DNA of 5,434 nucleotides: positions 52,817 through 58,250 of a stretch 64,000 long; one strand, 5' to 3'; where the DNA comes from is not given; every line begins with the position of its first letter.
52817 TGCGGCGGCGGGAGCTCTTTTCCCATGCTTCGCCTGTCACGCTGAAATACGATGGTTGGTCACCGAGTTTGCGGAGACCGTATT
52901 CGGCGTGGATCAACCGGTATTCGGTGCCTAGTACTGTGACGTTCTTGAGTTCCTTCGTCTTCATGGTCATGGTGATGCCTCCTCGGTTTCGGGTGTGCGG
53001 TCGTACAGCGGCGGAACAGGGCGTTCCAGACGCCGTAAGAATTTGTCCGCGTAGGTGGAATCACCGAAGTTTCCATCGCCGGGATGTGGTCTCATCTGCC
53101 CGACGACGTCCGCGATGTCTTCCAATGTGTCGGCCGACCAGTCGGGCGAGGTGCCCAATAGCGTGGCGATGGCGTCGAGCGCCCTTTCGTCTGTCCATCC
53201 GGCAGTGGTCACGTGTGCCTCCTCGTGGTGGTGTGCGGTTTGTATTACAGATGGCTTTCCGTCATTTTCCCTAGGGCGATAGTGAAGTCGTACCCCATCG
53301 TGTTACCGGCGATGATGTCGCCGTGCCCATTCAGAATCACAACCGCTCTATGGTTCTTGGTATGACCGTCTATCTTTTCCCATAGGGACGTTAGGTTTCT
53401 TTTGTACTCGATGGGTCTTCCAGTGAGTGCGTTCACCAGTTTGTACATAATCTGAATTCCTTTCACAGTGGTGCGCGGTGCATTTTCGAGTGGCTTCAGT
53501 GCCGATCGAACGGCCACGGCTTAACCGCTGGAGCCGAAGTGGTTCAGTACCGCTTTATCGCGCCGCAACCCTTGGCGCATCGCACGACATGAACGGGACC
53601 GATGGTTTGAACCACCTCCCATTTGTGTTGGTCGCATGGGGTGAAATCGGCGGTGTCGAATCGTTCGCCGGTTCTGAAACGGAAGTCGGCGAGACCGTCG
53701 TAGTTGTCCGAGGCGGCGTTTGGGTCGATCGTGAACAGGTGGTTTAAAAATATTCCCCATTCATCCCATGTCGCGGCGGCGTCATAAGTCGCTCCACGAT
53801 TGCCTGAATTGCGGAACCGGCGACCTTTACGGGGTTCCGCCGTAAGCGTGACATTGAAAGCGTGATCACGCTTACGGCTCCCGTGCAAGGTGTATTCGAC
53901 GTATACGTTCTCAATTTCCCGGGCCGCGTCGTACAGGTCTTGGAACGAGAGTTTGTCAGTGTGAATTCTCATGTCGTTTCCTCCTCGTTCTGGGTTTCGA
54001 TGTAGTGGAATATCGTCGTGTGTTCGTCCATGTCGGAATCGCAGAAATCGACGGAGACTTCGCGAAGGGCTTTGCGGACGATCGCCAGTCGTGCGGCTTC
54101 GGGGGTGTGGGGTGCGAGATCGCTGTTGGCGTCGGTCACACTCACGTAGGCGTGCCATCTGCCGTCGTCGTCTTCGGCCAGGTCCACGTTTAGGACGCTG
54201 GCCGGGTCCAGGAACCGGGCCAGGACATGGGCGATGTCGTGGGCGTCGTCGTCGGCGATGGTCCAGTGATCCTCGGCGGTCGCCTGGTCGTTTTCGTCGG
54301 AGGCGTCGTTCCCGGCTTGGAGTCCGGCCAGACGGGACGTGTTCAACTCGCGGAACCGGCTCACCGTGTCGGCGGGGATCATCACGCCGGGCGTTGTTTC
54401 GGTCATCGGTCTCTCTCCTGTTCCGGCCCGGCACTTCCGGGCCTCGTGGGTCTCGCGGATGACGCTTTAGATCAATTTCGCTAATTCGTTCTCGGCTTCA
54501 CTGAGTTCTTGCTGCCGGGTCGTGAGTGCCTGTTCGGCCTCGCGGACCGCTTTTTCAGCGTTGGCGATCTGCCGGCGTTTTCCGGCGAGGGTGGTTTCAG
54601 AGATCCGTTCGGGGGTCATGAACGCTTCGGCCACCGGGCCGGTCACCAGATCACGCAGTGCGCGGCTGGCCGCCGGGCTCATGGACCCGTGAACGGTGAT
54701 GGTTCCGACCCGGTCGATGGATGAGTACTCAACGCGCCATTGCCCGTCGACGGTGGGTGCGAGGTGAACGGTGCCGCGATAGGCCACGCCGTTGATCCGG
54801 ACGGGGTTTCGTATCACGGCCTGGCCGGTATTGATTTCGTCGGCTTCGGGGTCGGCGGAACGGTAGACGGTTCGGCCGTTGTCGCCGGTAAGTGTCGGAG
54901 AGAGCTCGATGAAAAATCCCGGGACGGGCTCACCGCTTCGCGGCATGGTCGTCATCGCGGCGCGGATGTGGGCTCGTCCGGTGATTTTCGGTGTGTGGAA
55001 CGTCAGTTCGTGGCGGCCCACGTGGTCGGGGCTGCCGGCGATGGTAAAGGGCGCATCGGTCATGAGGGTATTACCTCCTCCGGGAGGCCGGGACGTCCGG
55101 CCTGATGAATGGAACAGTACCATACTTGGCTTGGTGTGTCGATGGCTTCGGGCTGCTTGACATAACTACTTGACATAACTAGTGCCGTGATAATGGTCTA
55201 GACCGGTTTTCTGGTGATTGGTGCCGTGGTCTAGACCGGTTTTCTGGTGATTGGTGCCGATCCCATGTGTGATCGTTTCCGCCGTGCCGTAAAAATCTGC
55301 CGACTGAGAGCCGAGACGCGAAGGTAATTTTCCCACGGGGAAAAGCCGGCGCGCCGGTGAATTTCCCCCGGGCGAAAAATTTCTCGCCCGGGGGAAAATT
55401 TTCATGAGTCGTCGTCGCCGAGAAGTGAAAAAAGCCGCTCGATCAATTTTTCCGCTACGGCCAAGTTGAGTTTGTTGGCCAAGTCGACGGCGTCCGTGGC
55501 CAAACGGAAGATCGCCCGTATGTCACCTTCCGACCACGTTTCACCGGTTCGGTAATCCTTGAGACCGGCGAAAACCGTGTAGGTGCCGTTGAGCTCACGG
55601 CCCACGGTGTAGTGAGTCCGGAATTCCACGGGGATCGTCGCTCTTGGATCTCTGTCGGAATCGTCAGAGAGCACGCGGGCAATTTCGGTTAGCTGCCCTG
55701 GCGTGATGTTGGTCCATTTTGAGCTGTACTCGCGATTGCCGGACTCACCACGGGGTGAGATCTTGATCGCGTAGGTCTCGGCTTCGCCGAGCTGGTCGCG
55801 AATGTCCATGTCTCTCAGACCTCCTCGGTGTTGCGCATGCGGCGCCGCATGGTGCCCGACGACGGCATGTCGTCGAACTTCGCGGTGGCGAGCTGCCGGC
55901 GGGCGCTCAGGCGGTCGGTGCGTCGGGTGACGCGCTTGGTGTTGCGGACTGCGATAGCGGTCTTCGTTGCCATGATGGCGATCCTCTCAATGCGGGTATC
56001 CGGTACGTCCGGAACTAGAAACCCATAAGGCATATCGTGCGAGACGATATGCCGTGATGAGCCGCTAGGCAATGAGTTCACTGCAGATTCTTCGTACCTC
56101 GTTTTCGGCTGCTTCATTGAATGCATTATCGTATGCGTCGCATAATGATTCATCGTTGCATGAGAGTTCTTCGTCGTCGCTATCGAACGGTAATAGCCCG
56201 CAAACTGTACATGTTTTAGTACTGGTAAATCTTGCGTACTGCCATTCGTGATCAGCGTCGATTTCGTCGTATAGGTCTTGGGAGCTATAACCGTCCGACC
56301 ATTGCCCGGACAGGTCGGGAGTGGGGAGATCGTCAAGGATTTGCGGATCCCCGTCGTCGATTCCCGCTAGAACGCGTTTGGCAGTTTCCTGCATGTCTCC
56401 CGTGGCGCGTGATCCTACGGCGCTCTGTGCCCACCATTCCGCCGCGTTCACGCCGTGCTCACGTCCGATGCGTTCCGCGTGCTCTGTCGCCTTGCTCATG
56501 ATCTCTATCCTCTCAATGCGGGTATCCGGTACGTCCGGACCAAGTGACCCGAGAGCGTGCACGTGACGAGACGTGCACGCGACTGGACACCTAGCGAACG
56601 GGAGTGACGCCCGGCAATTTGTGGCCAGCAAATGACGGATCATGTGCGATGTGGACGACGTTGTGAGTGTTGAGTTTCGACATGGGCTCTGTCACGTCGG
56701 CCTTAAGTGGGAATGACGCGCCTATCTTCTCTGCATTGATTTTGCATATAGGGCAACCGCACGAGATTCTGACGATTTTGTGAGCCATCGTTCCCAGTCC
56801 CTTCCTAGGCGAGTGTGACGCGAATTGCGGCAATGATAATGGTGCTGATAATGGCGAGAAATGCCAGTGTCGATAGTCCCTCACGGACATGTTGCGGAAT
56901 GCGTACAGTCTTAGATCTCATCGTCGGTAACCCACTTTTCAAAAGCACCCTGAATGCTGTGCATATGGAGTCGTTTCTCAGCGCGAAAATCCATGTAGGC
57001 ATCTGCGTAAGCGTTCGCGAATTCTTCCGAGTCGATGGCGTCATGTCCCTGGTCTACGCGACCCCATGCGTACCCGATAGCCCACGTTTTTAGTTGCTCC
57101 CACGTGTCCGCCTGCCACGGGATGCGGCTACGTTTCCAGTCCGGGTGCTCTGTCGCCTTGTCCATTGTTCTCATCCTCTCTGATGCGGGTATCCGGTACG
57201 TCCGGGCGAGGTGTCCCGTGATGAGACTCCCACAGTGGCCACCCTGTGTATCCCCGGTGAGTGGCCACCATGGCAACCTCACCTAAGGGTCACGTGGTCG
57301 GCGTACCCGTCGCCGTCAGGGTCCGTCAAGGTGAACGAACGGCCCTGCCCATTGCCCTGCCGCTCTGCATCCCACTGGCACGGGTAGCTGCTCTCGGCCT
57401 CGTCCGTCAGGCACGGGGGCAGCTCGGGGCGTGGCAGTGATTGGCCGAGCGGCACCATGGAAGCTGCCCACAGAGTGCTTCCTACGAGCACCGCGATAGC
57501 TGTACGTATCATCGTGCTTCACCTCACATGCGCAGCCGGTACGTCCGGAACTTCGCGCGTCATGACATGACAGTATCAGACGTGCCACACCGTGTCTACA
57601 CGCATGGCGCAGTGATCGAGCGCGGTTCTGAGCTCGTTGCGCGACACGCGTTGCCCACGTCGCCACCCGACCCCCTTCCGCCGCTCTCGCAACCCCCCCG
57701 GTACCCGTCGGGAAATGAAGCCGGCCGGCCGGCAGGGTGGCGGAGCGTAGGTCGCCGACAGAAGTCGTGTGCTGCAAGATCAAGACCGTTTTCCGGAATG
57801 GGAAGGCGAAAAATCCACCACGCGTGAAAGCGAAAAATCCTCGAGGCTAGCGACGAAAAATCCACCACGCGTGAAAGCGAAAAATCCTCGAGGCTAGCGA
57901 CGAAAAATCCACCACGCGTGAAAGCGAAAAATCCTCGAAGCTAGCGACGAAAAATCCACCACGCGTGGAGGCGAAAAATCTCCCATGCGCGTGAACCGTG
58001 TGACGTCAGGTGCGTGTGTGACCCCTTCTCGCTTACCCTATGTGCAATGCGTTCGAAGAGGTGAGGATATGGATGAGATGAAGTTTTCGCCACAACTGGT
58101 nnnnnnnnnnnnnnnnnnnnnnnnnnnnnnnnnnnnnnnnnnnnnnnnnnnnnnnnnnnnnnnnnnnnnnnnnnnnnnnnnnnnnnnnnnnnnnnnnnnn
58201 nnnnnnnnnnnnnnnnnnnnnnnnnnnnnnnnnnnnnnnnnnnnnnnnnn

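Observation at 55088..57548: Conserved start-associated element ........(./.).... placed 23-27 nt upstream of five start codons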

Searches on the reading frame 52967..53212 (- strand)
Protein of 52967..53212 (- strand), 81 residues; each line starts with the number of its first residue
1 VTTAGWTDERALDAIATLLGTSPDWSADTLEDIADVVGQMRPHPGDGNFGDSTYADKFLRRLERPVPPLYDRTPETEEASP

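Call 60: search_protein_families(library=pfam, proteins=[window:52967-53212:-], max_evalue=0.1)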
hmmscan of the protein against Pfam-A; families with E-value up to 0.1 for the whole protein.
window:52967-53212:- (81 aa): 0 families

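Call 61: search_protein_families(library=phrogs, proteins=[window:52967-53212:-], max_evalue=0.01)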
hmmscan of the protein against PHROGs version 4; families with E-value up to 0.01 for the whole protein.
window:52967-53212:- (81 aa): 1 family
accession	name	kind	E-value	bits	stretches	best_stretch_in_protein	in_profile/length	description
phrog_5452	-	unknown function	0.0015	19.7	1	13-44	20-51/71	-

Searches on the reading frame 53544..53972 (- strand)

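Call 60: search_protein_families(library=pfam, proteins=[window:53544-53972:-], max_evalue=0.1)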
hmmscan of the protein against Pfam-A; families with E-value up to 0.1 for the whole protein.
window:53544-53972:- (142 aa): 1 family
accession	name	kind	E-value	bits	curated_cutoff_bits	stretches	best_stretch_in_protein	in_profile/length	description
PF19797.4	DUF6281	-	0.077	13.6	28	0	88-115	15-42/100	Family of unknown function (DUF6281)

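Call 61: search_protein_families(library=phrogs, proteins=[window:53544-53972:-], max_evalue=0.01)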
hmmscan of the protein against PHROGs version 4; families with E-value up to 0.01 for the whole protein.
window:53544-53972:- (142 aa): 2 families
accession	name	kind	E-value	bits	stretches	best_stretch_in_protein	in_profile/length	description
phrog_18547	-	unknown function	8.5e-25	88.5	1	17-135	41-166/192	-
phrog_1335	-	unknown function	0.0011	20.4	1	8-46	2-39/68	-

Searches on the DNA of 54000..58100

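Call 48: search_rna_families(source=window, start=54000, end=58100, threshold=evalue, max_evalue=5)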
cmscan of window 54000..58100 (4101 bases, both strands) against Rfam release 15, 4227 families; matches with E-value up to 5: 3.
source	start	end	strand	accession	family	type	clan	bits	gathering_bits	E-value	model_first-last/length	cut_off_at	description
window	57211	57294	-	RF01011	mir-605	Gene; miRNA;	-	30.4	98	0.0044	1-82/82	no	mir-605 microRNA precursor family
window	55327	55409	+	RF00236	ctRNA_pGA1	Gene; antisense;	-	19.3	45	1.7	1-79/79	no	ctRNA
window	54393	54426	-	RF02916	atpB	Cis-reg;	-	15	37.4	4.6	1-128/128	no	atpB RNA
